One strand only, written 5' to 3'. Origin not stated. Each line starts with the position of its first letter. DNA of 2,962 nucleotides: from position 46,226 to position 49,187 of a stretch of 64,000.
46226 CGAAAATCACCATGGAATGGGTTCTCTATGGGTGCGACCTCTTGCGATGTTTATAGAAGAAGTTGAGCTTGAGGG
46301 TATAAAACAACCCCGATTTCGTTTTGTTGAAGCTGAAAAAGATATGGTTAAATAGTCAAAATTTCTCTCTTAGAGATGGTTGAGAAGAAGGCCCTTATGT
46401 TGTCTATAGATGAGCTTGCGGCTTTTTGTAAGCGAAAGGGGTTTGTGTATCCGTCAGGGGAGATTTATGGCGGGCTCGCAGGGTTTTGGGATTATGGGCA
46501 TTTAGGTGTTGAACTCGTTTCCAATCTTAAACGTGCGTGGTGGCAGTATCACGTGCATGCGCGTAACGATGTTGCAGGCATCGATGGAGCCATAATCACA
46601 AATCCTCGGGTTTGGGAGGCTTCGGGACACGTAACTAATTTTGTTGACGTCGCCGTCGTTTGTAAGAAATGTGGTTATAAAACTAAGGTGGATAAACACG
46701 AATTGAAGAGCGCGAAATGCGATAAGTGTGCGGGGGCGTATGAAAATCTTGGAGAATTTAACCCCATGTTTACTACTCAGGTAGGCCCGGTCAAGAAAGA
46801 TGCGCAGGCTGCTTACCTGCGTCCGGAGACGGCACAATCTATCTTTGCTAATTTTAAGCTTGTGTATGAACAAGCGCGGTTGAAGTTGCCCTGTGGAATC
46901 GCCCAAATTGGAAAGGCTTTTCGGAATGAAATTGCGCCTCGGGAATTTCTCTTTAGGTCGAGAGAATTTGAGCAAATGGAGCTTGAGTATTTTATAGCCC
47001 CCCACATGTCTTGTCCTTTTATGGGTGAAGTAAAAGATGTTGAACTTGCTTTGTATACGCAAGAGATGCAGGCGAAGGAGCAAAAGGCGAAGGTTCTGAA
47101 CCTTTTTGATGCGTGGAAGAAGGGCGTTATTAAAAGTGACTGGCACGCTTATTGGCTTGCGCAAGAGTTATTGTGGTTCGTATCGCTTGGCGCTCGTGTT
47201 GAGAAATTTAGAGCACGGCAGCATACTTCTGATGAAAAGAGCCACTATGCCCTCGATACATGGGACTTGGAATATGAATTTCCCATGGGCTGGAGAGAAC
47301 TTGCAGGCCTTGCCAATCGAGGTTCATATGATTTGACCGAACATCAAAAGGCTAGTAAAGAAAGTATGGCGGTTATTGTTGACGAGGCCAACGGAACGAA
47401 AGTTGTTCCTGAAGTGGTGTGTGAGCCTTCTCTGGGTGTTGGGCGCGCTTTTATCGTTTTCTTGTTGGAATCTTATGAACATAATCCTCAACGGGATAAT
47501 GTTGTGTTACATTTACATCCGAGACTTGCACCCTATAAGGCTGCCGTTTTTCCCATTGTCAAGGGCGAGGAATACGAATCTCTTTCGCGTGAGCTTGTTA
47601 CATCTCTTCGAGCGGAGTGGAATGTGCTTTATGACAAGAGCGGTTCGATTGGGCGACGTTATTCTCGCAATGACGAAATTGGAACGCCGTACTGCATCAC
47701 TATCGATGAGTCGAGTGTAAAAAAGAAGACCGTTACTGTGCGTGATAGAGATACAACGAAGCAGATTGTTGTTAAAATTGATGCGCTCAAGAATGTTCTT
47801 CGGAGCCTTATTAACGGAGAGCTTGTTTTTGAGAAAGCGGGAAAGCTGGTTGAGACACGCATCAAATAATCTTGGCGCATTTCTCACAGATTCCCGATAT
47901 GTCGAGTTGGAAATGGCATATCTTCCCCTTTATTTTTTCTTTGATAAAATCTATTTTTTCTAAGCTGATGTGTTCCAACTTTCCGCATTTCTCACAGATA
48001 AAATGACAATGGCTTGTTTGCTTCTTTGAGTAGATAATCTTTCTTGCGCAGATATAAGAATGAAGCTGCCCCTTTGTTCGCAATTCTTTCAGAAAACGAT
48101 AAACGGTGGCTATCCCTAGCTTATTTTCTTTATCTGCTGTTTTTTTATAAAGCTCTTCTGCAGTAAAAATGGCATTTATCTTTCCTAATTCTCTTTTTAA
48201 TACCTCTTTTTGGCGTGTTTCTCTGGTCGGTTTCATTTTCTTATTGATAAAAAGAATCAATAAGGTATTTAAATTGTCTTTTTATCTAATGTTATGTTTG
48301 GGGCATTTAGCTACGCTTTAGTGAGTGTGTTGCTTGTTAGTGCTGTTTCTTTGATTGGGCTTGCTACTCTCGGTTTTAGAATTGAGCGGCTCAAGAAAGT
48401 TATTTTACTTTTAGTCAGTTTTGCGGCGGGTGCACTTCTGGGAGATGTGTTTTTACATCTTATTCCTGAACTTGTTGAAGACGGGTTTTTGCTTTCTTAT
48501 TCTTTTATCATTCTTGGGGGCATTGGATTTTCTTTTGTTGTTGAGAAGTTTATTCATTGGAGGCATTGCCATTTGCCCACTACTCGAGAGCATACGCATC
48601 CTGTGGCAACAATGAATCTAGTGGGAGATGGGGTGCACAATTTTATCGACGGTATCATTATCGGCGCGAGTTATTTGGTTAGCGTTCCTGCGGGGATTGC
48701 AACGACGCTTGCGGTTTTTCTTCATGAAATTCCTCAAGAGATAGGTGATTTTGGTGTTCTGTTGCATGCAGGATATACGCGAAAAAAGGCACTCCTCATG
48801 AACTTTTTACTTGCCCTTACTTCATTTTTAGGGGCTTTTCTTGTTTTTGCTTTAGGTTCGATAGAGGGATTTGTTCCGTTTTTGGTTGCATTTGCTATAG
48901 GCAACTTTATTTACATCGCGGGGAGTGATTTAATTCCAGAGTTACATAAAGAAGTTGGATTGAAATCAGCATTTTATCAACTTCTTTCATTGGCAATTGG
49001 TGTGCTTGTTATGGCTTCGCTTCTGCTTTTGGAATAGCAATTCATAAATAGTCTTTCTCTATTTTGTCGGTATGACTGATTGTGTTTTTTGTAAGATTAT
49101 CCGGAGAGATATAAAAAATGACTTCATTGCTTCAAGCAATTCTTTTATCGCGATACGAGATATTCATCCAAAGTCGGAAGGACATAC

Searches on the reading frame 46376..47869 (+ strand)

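Call 48: search_protein_families(library=pfam, proteins=[window:46376-47869:+], max_evalue=0.001)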
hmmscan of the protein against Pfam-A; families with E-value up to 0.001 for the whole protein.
window:46376-47869:+ (497 aa): 2 families
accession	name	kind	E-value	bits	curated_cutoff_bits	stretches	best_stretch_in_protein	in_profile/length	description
PF03129.25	HGTP_anticodon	-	7.3e-20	71.4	21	1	388-477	1-93/94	Anticodon binding domain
PF00587.30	tRNA-synt_2b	-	8.2e-07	29.7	29.3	1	143-230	8-94/179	tRNA synthetase class II core domain (G, H, P, S and T)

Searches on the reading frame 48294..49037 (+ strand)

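Call 68: search_protein_families(library=pfam, proteins=[window:48294-49037:+], max_evalue=0.001)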
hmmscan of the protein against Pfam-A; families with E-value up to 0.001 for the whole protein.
window:48294-49037:+ (247 aa): 1 family
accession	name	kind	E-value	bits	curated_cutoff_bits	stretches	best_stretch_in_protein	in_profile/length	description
PF02535.28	Zip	-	1e-40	140.4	35.1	2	103-243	176-322/323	ZIP Zinc transporter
